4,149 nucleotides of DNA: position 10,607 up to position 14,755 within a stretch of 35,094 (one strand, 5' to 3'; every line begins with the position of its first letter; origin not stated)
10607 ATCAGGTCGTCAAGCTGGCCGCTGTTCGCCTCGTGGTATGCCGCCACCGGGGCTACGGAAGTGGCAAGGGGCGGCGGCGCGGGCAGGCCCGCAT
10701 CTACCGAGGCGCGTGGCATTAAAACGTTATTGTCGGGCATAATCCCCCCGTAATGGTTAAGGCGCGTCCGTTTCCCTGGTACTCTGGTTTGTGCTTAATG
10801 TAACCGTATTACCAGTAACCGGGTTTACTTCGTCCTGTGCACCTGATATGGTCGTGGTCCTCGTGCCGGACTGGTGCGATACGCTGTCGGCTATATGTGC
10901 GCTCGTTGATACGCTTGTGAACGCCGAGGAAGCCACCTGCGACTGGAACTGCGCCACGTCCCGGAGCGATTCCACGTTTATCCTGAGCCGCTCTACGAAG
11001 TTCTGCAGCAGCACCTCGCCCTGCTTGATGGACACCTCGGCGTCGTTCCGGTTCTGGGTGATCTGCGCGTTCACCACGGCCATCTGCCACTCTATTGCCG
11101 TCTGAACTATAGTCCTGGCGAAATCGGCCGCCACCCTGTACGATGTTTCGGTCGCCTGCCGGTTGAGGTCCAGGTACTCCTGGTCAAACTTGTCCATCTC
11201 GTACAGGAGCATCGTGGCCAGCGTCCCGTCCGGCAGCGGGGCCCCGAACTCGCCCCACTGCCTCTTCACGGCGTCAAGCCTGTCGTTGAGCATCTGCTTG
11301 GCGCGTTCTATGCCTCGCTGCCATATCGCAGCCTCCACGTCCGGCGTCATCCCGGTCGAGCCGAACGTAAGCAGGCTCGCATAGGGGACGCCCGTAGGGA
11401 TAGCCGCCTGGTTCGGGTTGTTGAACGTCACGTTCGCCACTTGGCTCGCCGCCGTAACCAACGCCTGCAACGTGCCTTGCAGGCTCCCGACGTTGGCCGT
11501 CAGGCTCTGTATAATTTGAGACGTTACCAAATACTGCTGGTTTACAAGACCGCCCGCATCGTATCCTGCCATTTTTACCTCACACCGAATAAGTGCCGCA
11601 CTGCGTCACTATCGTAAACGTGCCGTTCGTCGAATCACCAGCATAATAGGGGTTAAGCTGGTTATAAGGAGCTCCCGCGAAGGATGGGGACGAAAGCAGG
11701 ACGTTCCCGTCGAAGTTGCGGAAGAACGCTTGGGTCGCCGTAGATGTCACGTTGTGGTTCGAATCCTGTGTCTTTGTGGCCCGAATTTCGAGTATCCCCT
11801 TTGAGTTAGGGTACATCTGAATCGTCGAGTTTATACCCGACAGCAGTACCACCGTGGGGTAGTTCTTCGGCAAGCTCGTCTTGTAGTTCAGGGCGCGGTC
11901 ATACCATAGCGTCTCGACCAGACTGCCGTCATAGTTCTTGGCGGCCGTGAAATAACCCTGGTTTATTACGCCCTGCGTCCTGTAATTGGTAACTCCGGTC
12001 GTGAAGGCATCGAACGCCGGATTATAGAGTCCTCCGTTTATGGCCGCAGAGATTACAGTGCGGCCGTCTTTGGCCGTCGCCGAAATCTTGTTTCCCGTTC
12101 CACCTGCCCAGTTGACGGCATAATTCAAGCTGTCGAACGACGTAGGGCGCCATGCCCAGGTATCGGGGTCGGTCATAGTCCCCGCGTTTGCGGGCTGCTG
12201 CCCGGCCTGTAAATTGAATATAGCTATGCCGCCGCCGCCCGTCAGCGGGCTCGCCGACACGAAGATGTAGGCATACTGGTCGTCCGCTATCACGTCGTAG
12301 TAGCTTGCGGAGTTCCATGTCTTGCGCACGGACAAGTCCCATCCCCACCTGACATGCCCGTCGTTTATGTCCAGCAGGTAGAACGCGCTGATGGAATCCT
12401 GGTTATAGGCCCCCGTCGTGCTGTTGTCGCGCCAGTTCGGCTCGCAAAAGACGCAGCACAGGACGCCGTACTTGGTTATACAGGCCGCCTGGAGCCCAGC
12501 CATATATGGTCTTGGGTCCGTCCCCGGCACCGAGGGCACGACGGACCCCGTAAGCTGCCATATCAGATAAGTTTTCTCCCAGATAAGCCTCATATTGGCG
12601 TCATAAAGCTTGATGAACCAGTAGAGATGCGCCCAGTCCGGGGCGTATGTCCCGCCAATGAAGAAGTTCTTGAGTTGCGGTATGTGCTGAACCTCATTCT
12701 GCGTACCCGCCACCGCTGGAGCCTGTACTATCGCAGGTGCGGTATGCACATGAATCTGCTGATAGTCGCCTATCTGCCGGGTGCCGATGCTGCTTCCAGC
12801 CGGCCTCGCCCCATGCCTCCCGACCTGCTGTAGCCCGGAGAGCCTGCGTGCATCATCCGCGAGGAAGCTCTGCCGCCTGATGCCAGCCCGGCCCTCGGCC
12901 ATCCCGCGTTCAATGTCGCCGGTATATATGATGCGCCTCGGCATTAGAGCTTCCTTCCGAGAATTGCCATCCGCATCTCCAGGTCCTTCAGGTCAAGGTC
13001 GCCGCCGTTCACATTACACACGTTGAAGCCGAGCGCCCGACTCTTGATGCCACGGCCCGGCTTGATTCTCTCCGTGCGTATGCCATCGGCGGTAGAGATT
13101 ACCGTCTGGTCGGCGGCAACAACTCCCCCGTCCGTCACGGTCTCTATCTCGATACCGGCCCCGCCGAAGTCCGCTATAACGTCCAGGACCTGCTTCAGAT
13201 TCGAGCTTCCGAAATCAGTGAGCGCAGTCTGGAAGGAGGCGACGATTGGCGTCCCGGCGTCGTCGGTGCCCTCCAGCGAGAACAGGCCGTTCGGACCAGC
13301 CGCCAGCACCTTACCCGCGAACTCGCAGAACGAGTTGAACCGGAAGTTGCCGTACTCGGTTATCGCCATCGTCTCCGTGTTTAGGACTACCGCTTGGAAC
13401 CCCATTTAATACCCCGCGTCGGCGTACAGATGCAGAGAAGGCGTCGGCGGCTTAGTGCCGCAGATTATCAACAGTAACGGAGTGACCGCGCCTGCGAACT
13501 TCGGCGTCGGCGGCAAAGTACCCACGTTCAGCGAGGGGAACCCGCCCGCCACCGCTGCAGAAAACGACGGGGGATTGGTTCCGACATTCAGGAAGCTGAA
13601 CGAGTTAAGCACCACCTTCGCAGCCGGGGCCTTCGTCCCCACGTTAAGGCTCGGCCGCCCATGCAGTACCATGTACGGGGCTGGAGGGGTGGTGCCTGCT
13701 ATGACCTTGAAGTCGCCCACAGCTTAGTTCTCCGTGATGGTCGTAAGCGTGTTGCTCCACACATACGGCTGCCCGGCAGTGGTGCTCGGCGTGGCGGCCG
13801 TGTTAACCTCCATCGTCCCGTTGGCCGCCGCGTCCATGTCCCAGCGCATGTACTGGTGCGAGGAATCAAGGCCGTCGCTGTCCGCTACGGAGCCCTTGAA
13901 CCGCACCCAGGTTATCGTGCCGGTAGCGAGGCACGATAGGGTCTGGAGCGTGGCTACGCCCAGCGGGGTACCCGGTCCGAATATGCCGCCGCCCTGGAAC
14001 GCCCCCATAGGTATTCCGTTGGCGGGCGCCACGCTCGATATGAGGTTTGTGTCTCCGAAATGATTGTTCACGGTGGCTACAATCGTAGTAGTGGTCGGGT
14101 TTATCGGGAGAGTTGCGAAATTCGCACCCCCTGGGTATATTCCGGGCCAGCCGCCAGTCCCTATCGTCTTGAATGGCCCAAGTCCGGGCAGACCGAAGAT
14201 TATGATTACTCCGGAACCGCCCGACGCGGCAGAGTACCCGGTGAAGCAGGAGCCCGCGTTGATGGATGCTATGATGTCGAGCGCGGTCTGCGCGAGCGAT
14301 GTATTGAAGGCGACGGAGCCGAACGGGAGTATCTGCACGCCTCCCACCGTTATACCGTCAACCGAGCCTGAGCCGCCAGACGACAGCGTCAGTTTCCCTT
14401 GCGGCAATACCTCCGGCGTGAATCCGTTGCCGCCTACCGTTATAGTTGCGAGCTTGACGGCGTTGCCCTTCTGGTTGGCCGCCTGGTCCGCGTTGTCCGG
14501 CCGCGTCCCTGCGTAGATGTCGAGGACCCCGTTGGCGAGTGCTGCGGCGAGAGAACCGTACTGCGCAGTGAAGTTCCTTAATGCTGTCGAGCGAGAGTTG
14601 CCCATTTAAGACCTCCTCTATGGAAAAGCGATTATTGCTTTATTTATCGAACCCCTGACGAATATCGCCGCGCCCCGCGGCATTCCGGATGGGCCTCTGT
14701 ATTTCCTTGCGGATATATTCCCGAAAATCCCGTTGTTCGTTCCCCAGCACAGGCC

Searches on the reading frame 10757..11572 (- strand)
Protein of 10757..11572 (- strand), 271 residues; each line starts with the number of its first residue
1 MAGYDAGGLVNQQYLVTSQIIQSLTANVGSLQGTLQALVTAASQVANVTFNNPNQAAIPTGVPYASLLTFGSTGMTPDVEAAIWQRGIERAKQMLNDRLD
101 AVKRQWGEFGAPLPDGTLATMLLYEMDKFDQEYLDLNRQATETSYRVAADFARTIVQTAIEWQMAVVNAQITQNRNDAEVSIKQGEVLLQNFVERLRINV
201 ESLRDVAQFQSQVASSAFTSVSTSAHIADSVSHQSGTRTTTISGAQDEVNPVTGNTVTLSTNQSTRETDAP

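Call 12: search_protein_families(library=phrogs, proteins=[window:10757-11572:-], max_evalue=0.001)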
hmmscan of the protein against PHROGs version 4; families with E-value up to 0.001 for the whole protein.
window:10757-11572:- (271 aa): 1 family
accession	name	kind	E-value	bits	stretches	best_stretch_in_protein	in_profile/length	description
phrog_10969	-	unknown function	5.8e-11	42.4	2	71-165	212-306/632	-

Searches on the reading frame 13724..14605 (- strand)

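Call 12: search_protein_families(library=phrogs, proteins=[window:13724-14605:-], max_evalue=0.001)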
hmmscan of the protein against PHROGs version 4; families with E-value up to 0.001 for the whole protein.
window:13724-14605:- (293 aa): 1 family
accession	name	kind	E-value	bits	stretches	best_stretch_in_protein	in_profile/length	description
phrog_3758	-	head and packaging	3.7e-08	34.4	1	5-64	5-64/140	virion structural protein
